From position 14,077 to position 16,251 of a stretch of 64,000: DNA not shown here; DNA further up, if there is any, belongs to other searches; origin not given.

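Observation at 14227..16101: Sequon-saturated LTD-domain surface protein directly upstream of the glycosylation island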

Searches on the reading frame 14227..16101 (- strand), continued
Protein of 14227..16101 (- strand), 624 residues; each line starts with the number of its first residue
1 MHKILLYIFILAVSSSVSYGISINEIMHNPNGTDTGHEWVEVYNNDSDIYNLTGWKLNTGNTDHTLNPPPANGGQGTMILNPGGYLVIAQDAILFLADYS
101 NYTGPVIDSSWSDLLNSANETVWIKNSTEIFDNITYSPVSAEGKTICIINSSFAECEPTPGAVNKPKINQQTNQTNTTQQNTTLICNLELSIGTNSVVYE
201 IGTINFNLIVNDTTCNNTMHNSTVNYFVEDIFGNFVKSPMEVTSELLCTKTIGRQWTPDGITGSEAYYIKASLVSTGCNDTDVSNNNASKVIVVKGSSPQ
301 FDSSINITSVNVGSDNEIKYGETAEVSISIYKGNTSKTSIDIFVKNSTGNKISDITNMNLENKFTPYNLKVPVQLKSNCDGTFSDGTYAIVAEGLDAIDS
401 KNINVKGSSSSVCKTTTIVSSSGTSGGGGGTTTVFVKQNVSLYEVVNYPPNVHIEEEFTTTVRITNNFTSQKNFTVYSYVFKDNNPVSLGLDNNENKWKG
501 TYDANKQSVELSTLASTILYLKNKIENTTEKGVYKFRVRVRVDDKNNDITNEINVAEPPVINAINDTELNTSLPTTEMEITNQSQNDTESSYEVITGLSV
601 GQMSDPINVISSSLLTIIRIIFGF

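Call 33: search_solved_structures(query=A1, max_evalue=1)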
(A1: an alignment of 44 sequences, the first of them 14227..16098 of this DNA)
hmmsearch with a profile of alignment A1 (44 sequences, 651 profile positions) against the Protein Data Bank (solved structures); distinct sequences matched with E-value up to 1: 6.
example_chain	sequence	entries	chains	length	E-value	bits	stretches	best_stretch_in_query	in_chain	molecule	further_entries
4hxc_A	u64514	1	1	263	0.24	12.9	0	347-424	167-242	putative glycosyl hydrolase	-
1wcu_A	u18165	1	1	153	0.46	12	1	510-574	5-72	NON-CATALYTIC PROTEIN 1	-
3osd_A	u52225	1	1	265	0.55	11.7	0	346-423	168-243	putative glycosyl hydrolase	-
9fbe_B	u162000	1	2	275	0.58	11.6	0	346-423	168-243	Probable secreted glycosyl hydrolase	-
8rr2_A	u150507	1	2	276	0.61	11.5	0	346-423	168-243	3-keto-disaccharide hydrolase domain-containing protein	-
8tda_A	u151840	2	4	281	0.66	11.4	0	346-423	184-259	Probable secreted glycosyl hydrolase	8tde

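Call 34: search_protein_families(library=pfam, alignment_id=A1, max_evalue=0.1)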
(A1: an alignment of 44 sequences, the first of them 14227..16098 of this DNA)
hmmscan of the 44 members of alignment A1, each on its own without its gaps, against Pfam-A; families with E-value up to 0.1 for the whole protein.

A. member 1, window:14227-16098:- (623 aa): 1 family
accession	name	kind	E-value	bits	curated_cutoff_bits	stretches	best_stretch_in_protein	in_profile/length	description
PF00932.25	LTD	-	3.8e-13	50.2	34.3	1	18-135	6-107/109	Lamin Tail Domain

B. families by the number of members that match (of 44 scanned): 24 families
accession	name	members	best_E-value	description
PF00932.25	LTD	38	1.6e-25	Lamin Tail Domain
PF11797.14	WxLIP_HBD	4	0.0013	WxL Interacting Protein, host binding domain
PF07495.19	Y_Y_Y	3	0.0022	Y_Y_Y domain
PF17957.7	Big_7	2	0.0013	Bacterial Ig domain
PF10633.15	NPCBM_assoc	2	0.038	NPCBM-associated, NEW3 domain of alpha-galactosidase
PF16099.11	RMI1_C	1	5.1e-05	Recq-mediated genome instability protein 1, C-terminal OB-fold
PF07705.17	CARDB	1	0.00013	CARDB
PF12690.13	BsuPI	1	0.0024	Intracellular proteinase inhibitor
PF00028.23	Cadherin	1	0.0066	Cadherin domain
PF23237.1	HYR_4C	1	0.0075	HYR-like domain with 4 cysteines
PF01982.22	CTP-dep_RFKase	1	0.018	Domain of unknown function DUF120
PF21310.3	OCRL-like_ASH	1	0.018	Inositol polyphosphate 5-phosphatase OCRL-like, ASH domain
PF04385.20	FAINT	1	0.019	Domain of unknown function, DUF529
PF01778.22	Ribosomal_L28e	1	0.023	Ribosomal L28e protein family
PF22067.2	Cep192_D3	1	0.024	Cep192 domain 3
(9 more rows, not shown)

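Call 35: predict_structure(alignment_id=A1)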
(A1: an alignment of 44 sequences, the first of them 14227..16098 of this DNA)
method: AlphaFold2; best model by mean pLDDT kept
length: 623 residues; sequences in the alignment: 44
mean_pLDDT: 83.5   pTM: 0.37
mean pLDDT of the five models: 83.5, 83.4, 83.2, 83.0, 82.9
residues with pLDDT >= 90: 409; 70-90: 93; 50-70: 33; < 50: 88
segments of 3 or more residues with pLDDT < 50: 29-31, 169-180, 416-438, 562-610
pLDDT, mean of each block of 10 residues (from residue 1): 79 69 82 79 95 95 96 97 97 95 97 84 94 84 86 91 69 39 89 95 96 92 95 87 94 91 92 95 96 80 95 93 96 93 97 94 89 94 96 97 92 54 38 42 93 97 94 98 95 96 97 94 97 97 94 90 41 36 34 30 39 66 62
secondary structure, 60 per line:
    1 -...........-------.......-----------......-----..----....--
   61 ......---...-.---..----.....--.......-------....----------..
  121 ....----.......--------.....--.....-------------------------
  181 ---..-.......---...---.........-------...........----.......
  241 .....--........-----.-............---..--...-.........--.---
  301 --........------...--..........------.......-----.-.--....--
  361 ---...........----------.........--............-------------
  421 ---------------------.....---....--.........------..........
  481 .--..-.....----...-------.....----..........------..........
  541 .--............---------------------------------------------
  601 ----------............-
elements in order: H2-12 E20-26 E38-43 E55-58 E61-66 E84-88 H91-97 E105-108 E119-124 E129-135 E144-148 E151-155 E187-193 E197-199 E203-211 E219-229 E234-245 E248-255 E263-274 E286-294 E303-310 E317-319 E322-331 E338-344 E355-358 E364-374 E385-393 E396-407 E442-446 E450-453 E456-464 E471-481 E487-491 E496-498 E506-510 E515-524 E531-541 E544-555 H611-622

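Call 38: fold_search(model_id=the predicted structure, library=pdb)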
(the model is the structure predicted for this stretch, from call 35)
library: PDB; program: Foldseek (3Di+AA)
matches with E <= 10: 1983; with E <= 0.001: 342
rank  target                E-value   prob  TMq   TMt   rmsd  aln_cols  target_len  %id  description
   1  5a42                  2.1e-11  1.00  0.15  0.07  31.0       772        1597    8  Cryo-EM single particle 3D reconstruction of the native conformation of E. coli alpha-2-macroglobulin (ECAM) (released 2015-07-29)
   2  6h04_A                3.1e-11  1.00  0.16  0.08  34.9       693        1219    9  Closed conformation of the Membrane Attack Complex (released 2018-12-19)
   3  7som_D                8.8e-11  1.00  0.13  0.07  36.9       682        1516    8  Ciliary C2 central pair apparatus isolated from Chlamydomonas reinhardtii (released 2022-04-13)
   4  9u62_E                1.4e-10  1.00  0.16  0.08  30.1       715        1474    8  AP pathways C3 convertase C3bBbP and C3 complex (released 2026-01-14)
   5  3pvm_A                2.4e-10  1.00  0.15  0.06  37.5       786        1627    8  Structure of Complement C5 in Complex with CVF (released 2011-01-19)
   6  7q61_A                3.3e-10  1.00  0.15  0.08  35.9       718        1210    8  Structure of TEV conjugated A2ML1 (A2ML1-TC) (released 2022-04-20)
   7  7b2m_A                6.7e-10  1.00  0.14  0.14  24.6       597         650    9  Cryo-EM structure of complement C4b in complex with nanobody E3 (released 2022-03-02)
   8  9u61_C                8.6e-10  1.00  0.15  0.15  25.6       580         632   11  CP/MBL pathways C3 convertase C4b2a and C3 complex (released 2026-01-14)
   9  7q62_B                1.0e-09  1.00  0.15  0.12  27.3       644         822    8  Structure of TEV cleaved A2ML1 dimer (A2ML1-TT dimer) (released 2022-04-20)
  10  5jpm_A                1.2e-09  1.00  0.13  0.13  24.5       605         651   10  Structure of the complex of human complement C4 with MASP-2 rebuilt using iMDFF (released 2016-08-10)
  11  7q60                  1.2e-09  1.00  0.16  0.09  26.9       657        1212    7  Structure of TEV cleaved A2ML1 (A2ML1-TE) (released 2022-04-20)
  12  8wa2_F                1.9e-09  1.00  0.14  0.07  30.8       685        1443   10  cryo-EM structure of native mastigonemes isolated from Chlamydomonas reinhardtii at 3.0 angstrom resolution (released 2024-04-10)
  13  9b4h_A                2.3e-09  1.00  0.13  0.05  28.6       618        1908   10  Chlamydomonas reinhardtii mastigoneme filament (released 2024-04-10)
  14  3lso_A                3.0e-09  1.00  0.14  0.18  19.8       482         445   11  Crystal structure of Putative membrane anchored protein from Corynebacterium diphtheriae (released 2010-02-23)
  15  7sqc_2A               3.1e-09  1.00  0.13  0.11  45.5       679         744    9  Ciliary C1 central pair apparatus isolated from Chlamydomonas reinhardtii (released 2022-04-13)
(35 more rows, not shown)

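Call 41: find_related_loci(query=A2, collection=genome_contigs, flank=7000)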
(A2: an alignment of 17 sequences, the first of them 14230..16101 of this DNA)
Query A2 (624 aa) in genome_contigs; peptide patterns used: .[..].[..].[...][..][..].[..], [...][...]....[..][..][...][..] (x = any residue, [..] = any of these).
599 stretches matched a pattern (row limit reached: there are more); 357 encode a relative of the query (tblastn E <= 1e-3); the best 80 are kept; 80 distinct loci.
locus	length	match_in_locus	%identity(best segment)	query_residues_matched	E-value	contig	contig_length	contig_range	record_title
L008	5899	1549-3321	55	21-608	0e+0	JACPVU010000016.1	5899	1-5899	MAG: archaeon isolate NC_groundwater_793_Pr6_B-0.1um_41_8 kurt_kritikos_18_scaffold_142195, whole genome shotgun sequenc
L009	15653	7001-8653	51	3-564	9e-176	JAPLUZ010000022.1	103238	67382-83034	MAG: Candidatus Aenigmatarchaeota archaeon isolate LacPavin_0920_SED5_MAG_42_9 LacPavin_0920_SED5_scaffold_2103863, whol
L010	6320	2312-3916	42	17-584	2e-111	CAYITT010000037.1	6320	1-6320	MAG TPA_asm: uncultured archaeon isolate ERP119705_co6_929 genome assembly, contig: NODE_19649_length_6320_cov_4.223304,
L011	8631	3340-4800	41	16-555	2e-110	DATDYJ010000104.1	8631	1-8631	MAG TPA_asm: archaeon isolate SMAG_U8162 k141_420033, whole genome shotgun sequence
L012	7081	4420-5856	29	23-545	2e-47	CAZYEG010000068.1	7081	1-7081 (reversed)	MAG TPA_asm: uncultured Methanosarcinales archaeon isolate SRP077602_co7_45 genome assembly, contig: NODE_43881_length_7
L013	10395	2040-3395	29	1-417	4e-46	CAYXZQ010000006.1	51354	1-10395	MAG TPA_asm: uncultured Methanosarcinales archaeon isolate SRP214966_co3_191 genome assembly, contig: NODE_478_length_51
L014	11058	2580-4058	26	21-561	2e-44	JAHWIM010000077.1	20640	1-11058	MAG: Candidatus Woesearchaeota archaeon isolate YT1_562 k127_74891067, whole genome shotgun sequence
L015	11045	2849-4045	31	1-418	4e-42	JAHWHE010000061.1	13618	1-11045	MAG: Candidatus Woesearchaeota archaeon isolate FT2_141 k127_34993025, whole genome shotgun sequence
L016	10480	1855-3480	27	1-567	1e-47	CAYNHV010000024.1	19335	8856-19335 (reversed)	MAG TPA_asm: uncultured Methanosarcinales archaeon isolate SRP141376_co2_308 genome assembly, contig: NODE_5846_length_1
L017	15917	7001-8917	29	2-544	4e-40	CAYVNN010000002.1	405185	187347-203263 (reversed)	MAG TPA_asm: uncultured Methanosarcinales archaeon isolate SRP077602_co2_11 genome assembly, contig: NODE_5_length_40518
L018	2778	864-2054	29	1-413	5e-39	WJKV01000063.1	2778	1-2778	MAG: Candidatus Woesearchaeota archaeon isolate Bin_486 k141_2219633, whole genome shotgun sequence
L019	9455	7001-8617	36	6-418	7e-39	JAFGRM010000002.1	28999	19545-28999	MAG: Candidatus Woesearchaeota archaeon isolate Zod_Metabat.828 k87_319748, whole genome shotgun sequence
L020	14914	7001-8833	29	3-541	6e-38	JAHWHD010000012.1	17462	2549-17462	MAG: Candidatus Woesearchaeota archaeon isolate FT1_799 k127_3888388, whole genome shotgun sequence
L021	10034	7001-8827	29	21-561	1e-33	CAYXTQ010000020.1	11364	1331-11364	MAG TPA_asm: uncultured Methanosarcinales archaeon isolate binchicken_co266_33 genome assembly, contig: NODE_10305_lengt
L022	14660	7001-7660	34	298-541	6e-32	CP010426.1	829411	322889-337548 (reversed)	MAG: archaeon GW2011_AR20 chromosome, complete genome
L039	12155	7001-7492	37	1-168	5e-22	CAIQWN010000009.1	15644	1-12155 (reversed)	uncultured bacterium isolate LJ_bin-1780 genome assembly, contig: bin-1780:09/45, whole genome shotgun sequence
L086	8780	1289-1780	31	1-164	4e-18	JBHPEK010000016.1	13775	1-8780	Patescibacteria group bacterium isolate SAG AM-311-F06 NODE_16_length_13775_cov_27.892201, whole genome shotgun sequence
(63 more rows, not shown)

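Call 43: search_protein_families(library=pfam, proteins=[L005:9853-10431:+, L005:10424-11233:+, L005:7293-7880:-, L005:7061-7312:-, L005:6630-7061:-], max_evalue=0.01)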
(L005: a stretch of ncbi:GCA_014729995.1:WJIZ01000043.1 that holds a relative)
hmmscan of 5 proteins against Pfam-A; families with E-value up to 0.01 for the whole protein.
L005:9853-10431:+ (192 aa): 0 families

L005:10424-11233:+ (269 aa): 3 families
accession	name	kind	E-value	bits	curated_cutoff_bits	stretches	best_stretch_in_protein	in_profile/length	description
PF04079.22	SMC_ScpB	-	5e-35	120.9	27.4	1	7-151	2-153/160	Segregation and condensation complex subunit ScpB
PF22665.2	DUF6293_C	-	2.7e-05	25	27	1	115-142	66-93/101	DUF6293 C-terminal winged helix domain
PF24034.1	DUF7343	-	0.0082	16.4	27.6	0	117-139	39-61/62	Domain of unknown function (DUF7343)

L005:7293-7880:- (195 aa): 0 families

L005:7061-7312:- (83 aa): 0 families

L005:6630-7061:- (143 aa): 0 families

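Call 65: search_protein_representatives(alignment_id=A2)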
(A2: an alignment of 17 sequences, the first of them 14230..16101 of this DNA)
Query: 17 sequences, 611 profile positions. Proteins with E-value up to 0.001 (for the whole library): 25976; up to 1e-10: 10268; up to 1e-30: 1780. The best 150 are listed.
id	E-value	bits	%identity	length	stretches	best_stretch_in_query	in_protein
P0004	1.7e-256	868.8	-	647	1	7-609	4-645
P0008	1.6e-241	819.3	-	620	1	6-608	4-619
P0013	1.3e-215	733.8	-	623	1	3-609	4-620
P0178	2.0e-215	733.2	-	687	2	177-606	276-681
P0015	4.2e-213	725.5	-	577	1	2-609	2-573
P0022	9.8e-196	668.1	-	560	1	1-608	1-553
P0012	2.7e-194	663.4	-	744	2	179-609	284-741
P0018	2.8e-188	643.5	-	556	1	5-604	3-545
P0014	1.2e-183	628.2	-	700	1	7-607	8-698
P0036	5.1e-183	626.1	-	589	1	7-607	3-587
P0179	3.5e-178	610.1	-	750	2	179-608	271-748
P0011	2.7e-176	603.9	-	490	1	147-607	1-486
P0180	2.9e-167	574.1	-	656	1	7-592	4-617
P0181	1.8e-162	558.3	-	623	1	5-593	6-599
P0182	1.7e-150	518.7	-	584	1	27-608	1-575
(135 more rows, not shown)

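Call 72: find_encoding_contigs(protein=P0001, flank=1000, max_places=2)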
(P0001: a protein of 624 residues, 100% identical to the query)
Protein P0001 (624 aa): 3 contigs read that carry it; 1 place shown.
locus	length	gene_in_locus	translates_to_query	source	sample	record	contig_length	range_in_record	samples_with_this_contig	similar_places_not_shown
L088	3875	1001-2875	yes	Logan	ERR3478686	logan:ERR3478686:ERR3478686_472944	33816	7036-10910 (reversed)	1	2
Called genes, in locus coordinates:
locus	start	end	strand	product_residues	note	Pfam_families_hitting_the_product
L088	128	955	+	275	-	PF00483:NTP_transferase, PF12804:NTP_transf_3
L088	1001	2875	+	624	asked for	PF00932:LTD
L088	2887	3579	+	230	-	PF00149:Metallophos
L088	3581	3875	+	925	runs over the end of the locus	PF00270:DEAD, PF04851:ResIII, PF22590:Cas3-like_C_2 (faint), PF00271:Helicase_C, PF19306:WHD_Lhr, PF08494:DEAD_assoc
